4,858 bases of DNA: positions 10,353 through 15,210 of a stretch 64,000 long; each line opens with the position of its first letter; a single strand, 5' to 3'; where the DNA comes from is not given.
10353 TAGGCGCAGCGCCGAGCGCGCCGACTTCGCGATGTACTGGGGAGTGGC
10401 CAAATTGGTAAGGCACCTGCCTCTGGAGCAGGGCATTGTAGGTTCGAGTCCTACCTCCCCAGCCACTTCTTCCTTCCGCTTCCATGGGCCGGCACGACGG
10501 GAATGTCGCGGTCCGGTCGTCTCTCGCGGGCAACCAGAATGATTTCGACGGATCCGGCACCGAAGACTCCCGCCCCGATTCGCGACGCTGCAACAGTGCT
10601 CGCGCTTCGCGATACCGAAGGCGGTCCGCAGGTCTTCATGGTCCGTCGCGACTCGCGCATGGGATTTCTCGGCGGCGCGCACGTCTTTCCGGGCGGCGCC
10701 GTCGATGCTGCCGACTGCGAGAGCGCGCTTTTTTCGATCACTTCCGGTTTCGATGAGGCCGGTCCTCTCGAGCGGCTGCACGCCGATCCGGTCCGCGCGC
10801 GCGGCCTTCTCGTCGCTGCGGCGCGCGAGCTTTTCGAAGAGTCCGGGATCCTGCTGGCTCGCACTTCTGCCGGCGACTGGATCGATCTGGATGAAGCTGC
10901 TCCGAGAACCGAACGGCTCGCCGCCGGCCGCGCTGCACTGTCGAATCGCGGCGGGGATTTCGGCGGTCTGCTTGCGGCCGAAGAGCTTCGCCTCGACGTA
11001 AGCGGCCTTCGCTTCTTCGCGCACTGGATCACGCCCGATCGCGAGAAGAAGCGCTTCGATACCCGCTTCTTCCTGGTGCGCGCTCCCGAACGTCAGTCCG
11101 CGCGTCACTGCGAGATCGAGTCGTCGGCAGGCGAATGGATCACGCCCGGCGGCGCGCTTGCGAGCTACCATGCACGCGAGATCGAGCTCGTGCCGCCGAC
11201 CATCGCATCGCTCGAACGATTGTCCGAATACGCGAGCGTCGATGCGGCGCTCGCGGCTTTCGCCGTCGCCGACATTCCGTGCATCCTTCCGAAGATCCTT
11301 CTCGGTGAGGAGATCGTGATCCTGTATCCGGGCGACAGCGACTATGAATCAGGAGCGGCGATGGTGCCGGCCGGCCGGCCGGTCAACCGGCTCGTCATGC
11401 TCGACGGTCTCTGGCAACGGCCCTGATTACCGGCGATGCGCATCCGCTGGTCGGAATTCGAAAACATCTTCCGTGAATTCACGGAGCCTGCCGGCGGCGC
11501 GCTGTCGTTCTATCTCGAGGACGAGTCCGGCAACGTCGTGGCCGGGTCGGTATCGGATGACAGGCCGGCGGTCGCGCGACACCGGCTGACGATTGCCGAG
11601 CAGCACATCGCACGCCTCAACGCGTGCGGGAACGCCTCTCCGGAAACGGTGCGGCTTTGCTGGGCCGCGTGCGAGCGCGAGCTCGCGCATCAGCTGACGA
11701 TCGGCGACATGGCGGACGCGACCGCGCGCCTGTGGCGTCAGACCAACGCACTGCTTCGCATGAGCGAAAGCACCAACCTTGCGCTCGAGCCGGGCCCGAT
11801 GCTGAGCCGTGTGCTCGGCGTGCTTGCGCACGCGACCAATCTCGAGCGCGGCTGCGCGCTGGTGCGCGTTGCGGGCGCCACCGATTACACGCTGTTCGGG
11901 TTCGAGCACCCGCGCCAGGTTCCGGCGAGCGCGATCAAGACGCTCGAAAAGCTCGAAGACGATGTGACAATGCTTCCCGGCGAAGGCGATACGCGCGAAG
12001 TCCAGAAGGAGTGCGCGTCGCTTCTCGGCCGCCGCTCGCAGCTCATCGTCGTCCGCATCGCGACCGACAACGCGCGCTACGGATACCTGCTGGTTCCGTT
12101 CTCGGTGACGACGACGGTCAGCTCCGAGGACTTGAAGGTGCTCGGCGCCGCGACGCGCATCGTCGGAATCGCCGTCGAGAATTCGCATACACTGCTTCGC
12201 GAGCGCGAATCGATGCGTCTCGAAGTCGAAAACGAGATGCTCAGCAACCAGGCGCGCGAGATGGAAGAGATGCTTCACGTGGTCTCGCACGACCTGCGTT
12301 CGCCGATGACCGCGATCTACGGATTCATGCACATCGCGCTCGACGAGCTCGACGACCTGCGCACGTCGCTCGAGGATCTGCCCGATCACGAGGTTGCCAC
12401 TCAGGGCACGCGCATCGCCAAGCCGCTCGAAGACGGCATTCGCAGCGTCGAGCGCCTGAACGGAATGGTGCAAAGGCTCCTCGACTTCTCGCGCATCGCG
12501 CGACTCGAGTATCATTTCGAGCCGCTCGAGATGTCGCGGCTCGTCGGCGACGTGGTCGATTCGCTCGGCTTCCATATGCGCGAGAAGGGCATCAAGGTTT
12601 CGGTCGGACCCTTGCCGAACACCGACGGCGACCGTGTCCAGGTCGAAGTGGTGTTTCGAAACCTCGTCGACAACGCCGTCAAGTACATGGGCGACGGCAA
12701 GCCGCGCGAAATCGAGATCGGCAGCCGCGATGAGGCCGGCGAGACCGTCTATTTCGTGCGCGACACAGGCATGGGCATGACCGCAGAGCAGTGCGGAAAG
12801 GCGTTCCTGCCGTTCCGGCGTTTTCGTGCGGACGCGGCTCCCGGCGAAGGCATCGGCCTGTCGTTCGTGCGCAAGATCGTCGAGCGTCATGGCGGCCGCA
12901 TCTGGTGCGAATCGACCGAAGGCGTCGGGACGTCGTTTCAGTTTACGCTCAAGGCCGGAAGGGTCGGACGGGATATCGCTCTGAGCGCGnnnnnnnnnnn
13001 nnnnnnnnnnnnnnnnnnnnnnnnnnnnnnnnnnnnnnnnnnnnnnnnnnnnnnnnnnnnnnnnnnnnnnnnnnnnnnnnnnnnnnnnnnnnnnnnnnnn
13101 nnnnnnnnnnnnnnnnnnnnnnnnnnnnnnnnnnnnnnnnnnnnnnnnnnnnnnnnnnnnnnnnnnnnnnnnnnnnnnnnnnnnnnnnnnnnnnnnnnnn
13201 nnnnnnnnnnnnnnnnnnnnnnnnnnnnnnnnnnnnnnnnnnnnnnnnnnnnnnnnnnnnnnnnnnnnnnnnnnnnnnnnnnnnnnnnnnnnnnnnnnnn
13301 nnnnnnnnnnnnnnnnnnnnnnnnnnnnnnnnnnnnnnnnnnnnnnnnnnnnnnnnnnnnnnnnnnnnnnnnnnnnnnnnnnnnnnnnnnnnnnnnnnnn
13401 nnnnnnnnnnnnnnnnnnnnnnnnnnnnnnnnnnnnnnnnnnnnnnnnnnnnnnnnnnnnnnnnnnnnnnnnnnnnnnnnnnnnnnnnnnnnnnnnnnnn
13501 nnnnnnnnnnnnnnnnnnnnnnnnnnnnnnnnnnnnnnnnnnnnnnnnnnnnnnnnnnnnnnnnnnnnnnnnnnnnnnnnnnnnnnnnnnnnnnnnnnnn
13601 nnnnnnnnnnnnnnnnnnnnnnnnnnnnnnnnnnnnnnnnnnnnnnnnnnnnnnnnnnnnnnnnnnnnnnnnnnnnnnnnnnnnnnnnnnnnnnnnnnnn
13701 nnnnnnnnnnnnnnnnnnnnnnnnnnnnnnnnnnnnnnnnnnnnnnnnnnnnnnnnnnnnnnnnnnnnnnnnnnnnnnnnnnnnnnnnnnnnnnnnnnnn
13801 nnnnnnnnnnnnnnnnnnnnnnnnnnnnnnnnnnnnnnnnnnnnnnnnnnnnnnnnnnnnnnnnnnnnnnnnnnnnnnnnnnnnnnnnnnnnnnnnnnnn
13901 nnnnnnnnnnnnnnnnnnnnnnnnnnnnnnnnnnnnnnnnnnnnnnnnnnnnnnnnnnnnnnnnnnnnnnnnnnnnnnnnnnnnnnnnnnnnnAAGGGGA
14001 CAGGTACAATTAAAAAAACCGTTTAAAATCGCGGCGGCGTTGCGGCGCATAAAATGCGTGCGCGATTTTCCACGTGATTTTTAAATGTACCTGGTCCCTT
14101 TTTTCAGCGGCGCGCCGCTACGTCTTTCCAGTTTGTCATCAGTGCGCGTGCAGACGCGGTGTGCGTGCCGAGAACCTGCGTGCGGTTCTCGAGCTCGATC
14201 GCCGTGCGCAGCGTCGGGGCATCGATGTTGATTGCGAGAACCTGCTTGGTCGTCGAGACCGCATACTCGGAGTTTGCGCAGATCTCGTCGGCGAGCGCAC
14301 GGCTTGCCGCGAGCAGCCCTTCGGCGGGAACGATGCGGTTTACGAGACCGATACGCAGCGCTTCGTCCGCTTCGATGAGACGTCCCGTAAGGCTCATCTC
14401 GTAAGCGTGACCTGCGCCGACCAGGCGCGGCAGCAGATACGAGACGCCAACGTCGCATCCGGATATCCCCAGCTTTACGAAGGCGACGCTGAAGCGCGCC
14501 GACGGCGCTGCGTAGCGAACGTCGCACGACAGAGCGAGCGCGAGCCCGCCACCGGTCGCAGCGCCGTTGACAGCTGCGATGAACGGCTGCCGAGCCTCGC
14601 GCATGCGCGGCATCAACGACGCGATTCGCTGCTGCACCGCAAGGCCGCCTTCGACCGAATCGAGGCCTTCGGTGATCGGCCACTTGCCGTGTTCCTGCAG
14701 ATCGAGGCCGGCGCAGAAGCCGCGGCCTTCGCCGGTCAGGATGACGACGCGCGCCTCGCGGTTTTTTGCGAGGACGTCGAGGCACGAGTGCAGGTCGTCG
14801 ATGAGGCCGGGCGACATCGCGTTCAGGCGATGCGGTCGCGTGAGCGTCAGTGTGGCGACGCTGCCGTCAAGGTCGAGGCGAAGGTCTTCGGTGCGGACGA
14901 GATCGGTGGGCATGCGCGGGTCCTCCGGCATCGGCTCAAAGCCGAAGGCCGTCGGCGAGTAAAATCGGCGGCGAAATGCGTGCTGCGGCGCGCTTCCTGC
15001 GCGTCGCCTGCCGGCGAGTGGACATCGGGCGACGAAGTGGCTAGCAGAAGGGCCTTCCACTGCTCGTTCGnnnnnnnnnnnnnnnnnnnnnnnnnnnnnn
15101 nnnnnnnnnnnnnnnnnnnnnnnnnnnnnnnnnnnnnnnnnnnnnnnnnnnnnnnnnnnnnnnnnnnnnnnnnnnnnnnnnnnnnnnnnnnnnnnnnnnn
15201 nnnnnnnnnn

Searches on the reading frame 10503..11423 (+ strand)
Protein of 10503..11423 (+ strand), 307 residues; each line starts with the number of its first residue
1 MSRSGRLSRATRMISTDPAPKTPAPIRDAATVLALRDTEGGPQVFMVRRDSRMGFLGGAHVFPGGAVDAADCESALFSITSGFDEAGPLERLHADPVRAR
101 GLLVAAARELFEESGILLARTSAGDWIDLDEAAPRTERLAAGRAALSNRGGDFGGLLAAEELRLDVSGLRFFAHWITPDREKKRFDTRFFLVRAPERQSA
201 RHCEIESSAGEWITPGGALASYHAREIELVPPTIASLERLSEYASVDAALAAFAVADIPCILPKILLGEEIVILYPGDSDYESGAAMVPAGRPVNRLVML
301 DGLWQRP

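Call 48: search_protein_families(library=pfam, proteins=[window:10503-11423:+], max_evalue=0.00001)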
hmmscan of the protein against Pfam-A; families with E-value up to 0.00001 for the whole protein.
window:10503-11423:+ (307 aa): 1 family
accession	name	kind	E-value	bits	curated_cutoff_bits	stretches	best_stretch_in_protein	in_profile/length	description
PF00293.34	NUDIX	-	8e-06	26.3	21.1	0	27-70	3-41/134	NUDIX domain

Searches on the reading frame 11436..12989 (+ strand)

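Call 48: search_protein_families(library=pfam, proteins=[window:11436-12989:+], max_evalue=0.00001)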
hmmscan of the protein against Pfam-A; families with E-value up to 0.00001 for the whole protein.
window:11436-12989:+ (518 aa): 2 families
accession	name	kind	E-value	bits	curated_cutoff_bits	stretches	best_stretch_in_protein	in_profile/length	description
PF02518.31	HATPase_c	-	1.6e-23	83.7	26.4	1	398-507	1-109/111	Histidine kinase-, DNA gyrase B-, and HSP90-like ATPase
PF00512.31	HisKA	-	5.5e-10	39.6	26.9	1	276-354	2-63/66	His Kinase A (phospho-acceptor) domain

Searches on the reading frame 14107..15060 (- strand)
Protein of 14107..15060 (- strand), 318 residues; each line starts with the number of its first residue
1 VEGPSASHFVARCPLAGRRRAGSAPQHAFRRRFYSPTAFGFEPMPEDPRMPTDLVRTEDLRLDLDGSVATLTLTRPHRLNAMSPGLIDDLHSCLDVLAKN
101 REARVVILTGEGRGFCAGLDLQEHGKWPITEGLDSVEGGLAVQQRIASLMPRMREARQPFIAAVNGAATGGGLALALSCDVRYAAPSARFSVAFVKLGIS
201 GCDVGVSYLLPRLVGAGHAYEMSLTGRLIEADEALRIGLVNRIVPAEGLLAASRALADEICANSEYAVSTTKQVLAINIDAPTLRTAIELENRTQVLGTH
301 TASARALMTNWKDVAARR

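Call 48: search_protein_families(library=pfam, proteins=[window:14107-15060:-], max_evalue=0.00001)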
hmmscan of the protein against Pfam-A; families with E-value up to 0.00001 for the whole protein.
window:14107-15060:- (318 aa): 2 families
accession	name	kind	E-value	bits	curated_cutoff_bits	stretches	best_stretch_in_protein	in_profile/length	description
PF00378.25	ECH_1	-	1.6e-49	169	27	1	66-305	4-234/251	Enoyl-CoA hydratase/isomerase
PF16113.10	ECH_2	-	2.1e-30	106.8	27.2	1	69-263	2-191/335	Enoyl-CoA hydratase/isomerase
